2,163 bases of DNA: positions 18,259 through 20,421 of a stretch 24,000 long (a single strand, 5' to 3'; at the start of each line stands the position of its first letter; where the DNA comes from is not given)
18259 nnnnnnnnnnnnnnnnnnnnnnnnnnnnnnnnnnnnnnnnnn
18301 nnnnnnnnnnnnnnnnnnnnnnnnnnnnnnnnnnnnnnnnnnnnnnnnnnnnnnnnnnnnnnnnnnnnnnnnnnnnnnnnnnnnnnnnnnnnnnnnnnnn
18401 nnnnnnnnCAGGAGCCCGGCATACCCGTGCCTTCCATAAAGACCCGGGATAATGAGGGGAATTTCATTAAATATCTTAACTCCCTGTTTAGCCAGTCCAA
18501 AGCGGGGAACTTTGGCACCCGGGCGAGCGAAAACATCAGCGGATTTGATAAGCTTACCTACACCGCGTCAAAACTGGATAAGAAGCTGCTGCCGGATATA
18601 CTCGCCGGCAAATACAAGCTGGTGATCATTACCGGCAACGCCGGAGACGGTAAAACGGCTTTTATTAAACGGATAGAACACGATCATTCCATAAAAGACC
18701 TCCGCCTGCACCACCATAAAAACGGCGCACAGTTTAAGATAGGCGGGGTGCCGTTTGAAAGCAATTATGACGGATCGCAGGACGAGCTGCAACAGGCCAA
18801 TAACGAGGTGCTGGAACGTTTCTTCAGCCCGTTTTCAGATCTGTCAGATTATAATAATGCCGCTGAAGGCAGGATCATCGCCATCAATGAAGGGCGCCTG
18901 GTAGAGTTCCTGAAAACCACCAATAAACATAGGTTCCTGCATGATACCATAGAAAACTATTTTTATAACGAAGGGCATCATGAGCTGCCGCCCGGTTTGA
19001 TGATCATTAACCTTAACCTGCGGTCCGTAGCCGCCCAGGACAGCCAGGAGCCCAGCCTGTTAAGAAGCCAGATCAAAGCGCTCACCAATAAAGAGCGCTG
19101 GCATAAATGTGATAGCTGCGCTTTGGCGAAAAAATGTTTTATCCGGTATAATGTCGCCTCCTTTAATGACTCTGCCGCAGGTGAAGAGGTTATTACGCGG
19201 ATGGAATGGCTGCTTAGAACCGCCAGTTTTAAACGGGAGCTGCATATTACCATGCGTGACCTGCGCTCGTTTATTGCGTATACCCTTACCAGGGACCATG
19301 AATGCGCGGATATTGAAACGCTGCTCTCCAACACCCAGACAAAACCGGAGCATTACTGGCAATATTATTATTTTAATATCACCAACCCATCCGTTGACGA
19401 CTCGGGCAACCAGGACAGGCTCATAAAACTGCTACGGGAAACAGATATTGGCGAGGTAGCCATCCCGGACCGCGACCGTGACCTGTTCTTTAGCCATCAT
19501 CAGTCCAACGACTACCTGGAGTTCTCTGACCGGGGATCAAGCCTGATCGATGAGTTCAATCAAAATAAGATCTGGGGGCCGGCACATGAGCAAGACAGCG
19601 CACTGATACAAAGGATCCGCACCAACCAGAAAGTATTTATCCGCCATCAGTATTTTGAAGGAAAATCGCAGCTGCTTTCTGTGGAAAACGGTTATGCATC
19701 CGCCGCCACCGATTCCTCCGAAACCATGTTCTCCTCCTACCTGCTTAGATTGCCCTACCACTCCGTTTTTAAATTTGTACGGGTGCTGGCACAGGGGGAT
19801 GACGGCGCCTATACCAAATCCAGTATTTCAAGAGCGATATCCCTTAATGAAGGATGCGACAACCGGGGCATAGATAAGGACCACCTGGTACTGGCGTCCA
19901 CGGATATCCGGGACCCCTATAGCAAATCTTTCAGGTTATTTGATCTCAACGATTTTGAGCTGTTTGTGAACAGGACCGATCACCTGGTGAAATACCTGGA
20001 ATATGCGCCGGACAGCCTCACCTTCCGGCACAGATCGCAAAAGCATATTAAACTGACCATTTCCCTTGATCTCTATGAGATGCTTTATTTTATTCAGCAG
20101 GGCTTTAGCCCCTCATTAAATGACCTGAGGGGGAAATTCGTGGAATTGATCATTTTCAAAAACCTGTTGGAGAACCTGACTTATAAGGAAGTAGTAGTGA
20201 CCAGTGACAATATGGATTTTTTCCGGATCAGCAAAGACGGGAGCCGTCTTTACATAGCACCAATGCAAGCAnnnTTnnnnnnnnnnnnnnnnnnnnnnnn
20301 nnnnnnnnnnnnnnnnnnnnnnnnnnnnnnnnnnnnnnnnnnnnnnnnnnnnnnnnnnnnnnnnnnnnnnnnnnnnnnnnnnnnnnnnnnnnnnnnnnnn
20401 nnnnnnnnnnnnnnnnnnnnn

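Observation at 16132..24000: Tightly coupled three-gene operon: NERD/tandem-kinase/P-loop giant + 519-aa protein + >720-aa protein; candidate undescribed defence system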

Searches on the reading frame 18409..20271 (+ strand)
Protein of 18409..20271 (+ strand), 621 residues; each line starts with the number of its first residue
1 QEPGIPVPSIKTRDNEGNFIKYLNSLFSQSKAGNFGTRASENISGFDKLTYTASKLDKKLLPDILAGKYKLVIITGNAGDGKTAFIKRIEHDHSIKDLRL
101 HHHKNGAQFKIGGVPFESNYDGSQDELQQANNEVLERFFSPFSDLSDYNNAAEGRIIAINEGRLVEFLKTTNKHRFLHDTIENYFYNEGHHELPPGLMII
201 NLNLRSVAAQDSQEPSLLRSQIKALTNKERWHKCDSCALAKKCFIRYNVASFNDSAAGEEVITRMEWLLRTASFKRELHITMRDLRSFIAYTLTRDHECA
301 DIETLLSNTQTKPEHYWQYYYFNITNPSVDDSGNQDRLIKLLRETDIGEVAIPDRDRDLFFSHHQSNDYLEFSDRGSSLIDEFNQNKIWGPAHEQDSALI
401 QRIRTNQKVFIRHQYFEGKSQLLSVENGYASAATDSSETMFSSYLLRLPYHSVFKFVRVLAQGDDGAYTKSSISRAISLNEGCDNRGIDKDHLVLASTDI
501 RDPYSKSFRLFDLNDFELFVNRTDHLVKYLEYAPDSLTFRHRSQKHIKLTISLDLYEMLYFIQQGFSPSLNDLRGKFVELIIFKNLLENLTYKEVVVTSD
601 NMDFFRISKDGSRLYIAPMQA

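Call 32: search_protein_families(library=padloc, proteins=[window:18409-20271:+], max_evalue=1)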
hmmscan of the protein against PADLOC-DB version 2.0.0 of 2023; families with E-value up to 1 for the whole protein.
window:18409-20271:+ (621 aa): 8 families
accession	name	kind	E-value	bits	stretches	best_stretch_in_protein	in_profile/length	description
PDLC02795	SspF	-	1.2e-24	84.9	1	71-356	57-321/560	SspF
PDLC02796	SspF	-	2.8e-21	74.1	1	53-352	33-312/525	SspF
PDLC02793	SspF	-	7.6e-19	65.5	1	55-293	38-270/600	SspF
PDLC02797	SspF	-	1.6e-07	28.1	2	67-270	55-256/568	SspF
PDLC02673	DndF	-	4.8e-06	23.6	2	66-176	45-140/548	DndF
PDLC02798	SspF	-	2.2e-05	21.2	1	71-289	62-271/607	SspF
PDLC02794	SspF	-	0.0016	15.2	1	64-105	49-90/572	SspF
PDLC02499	BrxF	-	0.015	13.6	1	58-95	10-47/133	BrxF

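Call 69: search_dna_similar(query=window:18409-20271:+, collection=plasmids, mode=protein, max_rows=40, max_evalue=0.001)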
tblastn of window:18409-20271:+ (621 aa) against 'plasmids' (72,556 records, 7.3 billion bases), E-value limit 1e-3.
Records with a match: 11; places in all: 11; records where one place covers at least 80% of the query: 6.
Best place of each record, by identity: 60-80% 1; <60% 10.
By first word of the organism name: Rhizobium 2; Chondrinema 1; Bacteroides 1; Phocaeicola 1; Hymenobacter 1; Piscinibacter 1; Bacillus 1; Natribaculum 1; Priestia 1; Methylibium 1.
By predicted mobility (MOB-suite, as given by PLSDB): non-mobilizable 6; conjugative 3; mobilizable 2.
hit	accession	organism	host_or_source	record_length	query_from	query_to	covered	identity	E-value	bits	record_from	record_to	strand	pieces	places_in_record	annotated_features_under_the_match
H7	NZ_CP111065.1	Chondrinema litorale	Seaweed,red alga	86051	14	620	98%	72.0%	0e+0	907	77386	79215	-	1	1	protein kinase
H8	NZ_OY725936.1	Bacteroides finegoldii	-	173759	16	621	98%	48.0%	0e+0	583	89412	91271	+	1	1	serine/threonine protein kinase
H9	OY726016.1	Phocaeicola massiliensis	-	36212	16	610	96%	47.6%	2e-172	551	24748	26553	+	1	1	record has no annotation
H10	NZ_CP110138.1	Hymenobacter sp. YIM 151858-1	whole organism,soil sample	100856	3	610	98%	43.6%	3e-145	472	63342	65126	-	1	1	serine/threonine protein kinase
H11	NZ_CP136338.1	Piscinibacter gummiphilus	single cell,soil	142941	15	621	98%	31.0%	1e-77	276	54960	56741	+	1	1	protein kinase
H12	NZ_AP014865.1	Bacillus thuringiensis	-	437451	19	616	96%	30.2%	1e-71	259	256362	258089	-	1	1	protein kinase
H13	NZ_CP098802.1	Rhizobium anhuiense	Trifolium dubium,Cell culture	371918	13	357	56%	28.2%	1e-20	105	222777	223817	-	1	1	NERD domain-containing protein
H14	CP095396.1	Natribaculum longum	cell culture,saline soil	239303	1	304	49%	26.4%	3e-6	59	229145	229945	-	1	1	record has no annotation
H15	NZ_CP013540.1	Rhizobium phaseoli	Phaseolus vulgaris,Whole ...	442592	3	302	48%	26.1%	7e-18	96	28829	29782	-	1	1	NERD domain-containing protein kinase family protein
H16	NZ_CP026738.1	Priestia megaterium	Sporobolus anglicus,cell ...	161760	11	294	46%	26.9%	2e-16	91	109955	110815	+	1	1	dptF: DNA phosphorothioation-dependent restriction protein DptF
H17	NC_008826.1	Methylibium petroleiphilum PM1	-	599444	64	305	39%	24.5%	9e-6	57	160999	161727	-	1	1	hypothetical protein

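Call 70: get_annotated_region(hit=H16, flank=12000)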
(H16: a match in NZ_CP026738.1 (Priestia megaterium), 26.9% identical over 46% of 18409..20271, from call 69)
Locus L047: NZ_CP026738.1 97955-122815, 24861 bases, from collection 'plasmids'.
description: Priestia megaterium strain YC4-R4 plasmid unnamed2
organism: Priestia megaterium (NCBI taxid 1404)
taxonomy: Bacteria; Bacillota; Bacilli; Bacillales; Bacillaceae; Priestia; Priestia megaterium
host: -; source: Sporobolus anglicus,cell culture,Rhizosphere; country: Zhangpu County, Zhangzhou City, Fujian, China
typing (MOB-suite, as given by PLSDB): mobilizable; replicon rep_cluster_385; relaxase MOBP
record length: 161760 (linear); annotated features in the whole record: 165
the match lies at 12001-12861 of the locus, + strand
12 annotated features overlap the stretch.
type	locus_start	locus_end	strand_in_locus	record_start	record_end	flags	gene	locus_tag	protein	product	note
CDS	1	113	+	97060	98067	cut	-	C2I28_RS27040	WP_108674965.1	DUF3231 family protein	-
CDS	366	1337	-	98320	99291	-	-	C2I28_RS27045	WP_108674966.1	helix-turn-helix domain-containing protein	-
CDS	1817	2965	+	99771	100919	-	-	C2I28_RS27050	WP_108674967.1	site-specific integrase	GO:0015074 - DNA integration [Evidence IEA]; GO:0006310 - DNA recombination [Evidence IEA]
CDS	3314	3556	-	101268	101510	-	-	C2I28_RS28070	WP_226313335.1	hypothetical protein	-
CDS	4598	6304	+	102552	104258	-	-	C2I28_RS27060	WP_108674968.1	AIPR family protein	-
CDS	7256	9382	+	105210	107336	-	-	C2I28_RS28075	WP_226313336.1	Dam family site-specific DNA-(adenine-N6)-methyltransferase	GO:0006306 - DNA methylation [Evidence IEA]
CDS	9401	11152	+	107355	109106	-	-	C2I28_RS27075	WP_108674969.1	AlwI family type II restriction endonuclease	-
CDS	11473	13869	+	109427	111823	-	dptF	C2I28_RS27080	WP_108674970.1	DNA phosphorothioation-dependent restriction protein DptF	GO:0009307 - DNA restriction-modification system [Evidence IEA]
CDS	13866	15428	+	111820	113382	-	dptG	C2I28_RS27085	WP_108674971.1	DNA phosphorothioation-dependent restriction protein DptG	GO:0009307 - DNA restriction-modification system [Evidence IEA]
CDS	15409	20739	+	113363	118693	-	-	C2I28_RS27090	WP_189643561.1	DUF87 domain-containing protein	-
CDS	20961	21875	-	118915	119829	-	-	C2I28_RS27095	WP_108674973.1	restriction endonuclease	-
CDS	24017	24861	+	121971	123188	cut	-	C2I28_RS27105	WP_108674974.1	HEPN domain-containing protein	-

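Call 71: get_annotated_region(hit=H13, flank=12000)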
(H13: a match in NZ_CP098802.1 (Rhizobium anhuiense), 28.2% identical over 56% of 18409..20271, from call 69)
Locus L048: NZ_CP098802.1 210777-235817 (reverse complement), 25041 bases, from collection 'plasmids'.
description: Rhizobium anhuiense bv. trifolii strain T24 plasmid pRA_T24_3, complete sequence
organism: Rhizobium anhuiense (NCBI taxid 2018689)
taxonomy: Bacteria; Pseudomonadota; Alphaproteobacteria; Hyphomicrobiales; Rhizobiaceae; Rhizobium; Rhizobium anhuiense
host: -; source: Trifolium dubium,Cell culture; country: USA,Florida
typing (MOB-suite, as given by PLSDB): conjugative; replicon rep_cluster_287; relaxase MOBQ; mating-pair formation MPF_T
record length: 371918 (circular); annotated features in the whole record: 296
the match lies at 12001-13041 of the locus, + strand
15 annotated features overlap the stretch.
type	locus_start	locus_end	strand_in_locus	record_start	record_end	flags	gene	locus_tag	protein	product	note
CDS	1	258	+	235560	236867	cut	-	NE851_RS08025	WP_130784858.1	FAD-binding oxidoreductase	-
CDS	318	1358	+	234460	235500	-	-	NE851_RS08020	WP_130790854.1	ABC transporter substrate-binding protein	-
CDS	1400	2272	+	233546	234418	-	-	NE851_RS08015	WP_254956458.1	ABC transporter permease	GO:0055085 - transmembrane transport [Evidence IEA]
CDS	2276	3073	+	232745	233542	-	-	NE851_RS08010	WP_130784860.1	ABC transporter permease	GO:0055085 - transmembrane transport [Evidence IEA]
CDS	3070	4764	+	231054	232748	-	-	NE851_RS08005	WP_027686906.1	GMC family oxidoreductase N-terminal domain-containing protein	-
CDS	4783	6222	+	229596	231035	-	-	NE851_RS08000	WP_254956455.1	aldehyde dehydrogenase family protein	-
CDS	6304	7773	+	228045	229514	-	-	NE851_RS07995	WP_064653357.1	NAD-dependent succinate-semialdehyde dehydrogenase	-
CDS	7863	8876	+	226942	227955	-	-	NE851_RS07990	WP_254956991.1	tartrate dehydrogenase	GO:0046395 - carboxylic acid catabolic process [Evidence IEA]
CDS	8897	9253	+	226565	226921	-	-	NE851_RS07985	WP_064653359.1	cupin domain-containing protein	-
CDS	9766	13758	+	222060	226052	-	-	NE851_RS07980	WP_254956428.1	NERD domain-containing protein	-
CDS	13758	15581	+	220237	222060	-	-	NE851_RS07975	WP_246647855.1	hypothetical protein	-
CDS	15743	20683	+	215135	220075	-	-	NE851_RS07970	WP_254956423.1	ATP-binding protein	-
CDS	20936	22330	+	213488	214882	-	-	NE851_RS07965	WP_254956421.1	DNA methyltransferase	GO:0006306 - DNA methylation [Evidence IEA]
CDS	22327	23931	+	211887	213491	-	-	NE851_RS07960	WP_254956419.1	site-specific DNA-methyltransferase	-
CDS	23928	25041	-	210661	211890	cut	-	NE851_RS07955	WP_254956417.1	phospholipase D family protein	-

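Call 101: search_protein_families(library=pfam, proteins=[L048:9766-13755:+, L048:15743-20680:+, L048:20936-22327:+, L048:22327-23928:+, L047:11473-13866:+, L047:15409-20736:+], max_evalue=0.001)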
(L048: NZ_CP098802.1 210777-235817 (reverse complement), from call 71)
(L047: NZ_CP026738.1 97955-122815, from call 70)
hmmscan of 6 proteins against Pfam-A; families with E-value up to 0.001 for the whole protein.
L048:9766-13755:+ (1330 aa): 4 families
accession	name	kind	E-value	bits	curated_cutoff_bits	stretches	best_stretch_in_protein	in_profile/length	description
PF00069.31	Pkinase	-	1.1e-15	58.2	31.7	1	471-680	1-202/263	Protein kinase domain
PF08378.17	NERD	-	5.3e-08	33.8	22.1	1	30-83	7-59/111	Nuclease-related domain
PF07714.23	PK_Tyr_Ser-Thr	-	6.9e-06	26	23.1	1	575-670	97-199/258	Protein tyrosine and serine/threonine kinase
PF19974.5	TCAD9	-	5.2e-05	23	40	1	587-625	285-323/429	Ternary complex associated domain 9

L048:15743-20680:+ (1646 aa): 0 families

L048:20936-22327:+ (464 aa): 4 families
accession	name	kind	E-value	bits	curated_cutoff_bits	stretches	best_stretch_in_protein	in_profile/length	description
PF01555.25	N6_N4_Mtase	-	1.4e-12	48.5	26.7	1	90-153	152-216/221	DNA methylase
PF00376.29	MerR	-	6.6e-09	35.9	28.2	1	6-43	1-38/38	MerR family regulatory protein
PF13411.12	MerR_1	-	7.1e-06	26.5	21.6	1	6-49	2-44/69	MerR HTH family regulatory protein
PF12728.13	HTH_17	-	9.1e-06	26.3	27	1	4-33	1-30/51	Helix-turn-helix domain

L048:22327-23928:+ (534 aa): 2 families
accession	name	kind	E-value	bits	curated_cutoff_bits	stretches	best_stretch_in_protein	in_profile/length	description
PF01555.25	N6_N4_Mtase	-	3.8e-09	37.2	26.7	1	126-174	165-212/221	DNA methylase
PF01170.24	UPF0020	-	6.8e-08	32.9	22.3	1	128-165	13-50/197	RMKL-like, methyltransferase domain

L047:11473-13866:+ (798 aa): 2 families
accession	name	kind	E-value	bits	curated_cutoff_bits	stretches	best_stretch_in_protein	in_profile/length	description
PF23871.1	DUF7226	-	1.9e-09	38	27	1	28-145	14-136/142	Domain of unknown function (DUF7226)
PF01930.23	Cas_Cas4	-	0.00063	20.3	22.7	0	333-416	75-158/160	Domain of unknown function DUF83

L047:15409-20736:+ (1776 aa): 3 families
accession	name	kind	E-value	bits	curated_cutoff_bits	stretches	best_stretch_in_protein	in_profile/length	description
PF10412.15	TrwB_AAD_bind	-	2.1e-06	27.3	20.5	0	1640-1714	228-300/387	Type IV secretion-system coupling protein DNA-binding domain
PF01935.23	DUF87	-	6.7e-05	23.5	23.2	1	1432-1580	18-145/220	Helicase HerA, central domain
PF13401.12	AAA_22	-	0.00022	22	27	0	1638-1681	70-106/130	AAA domain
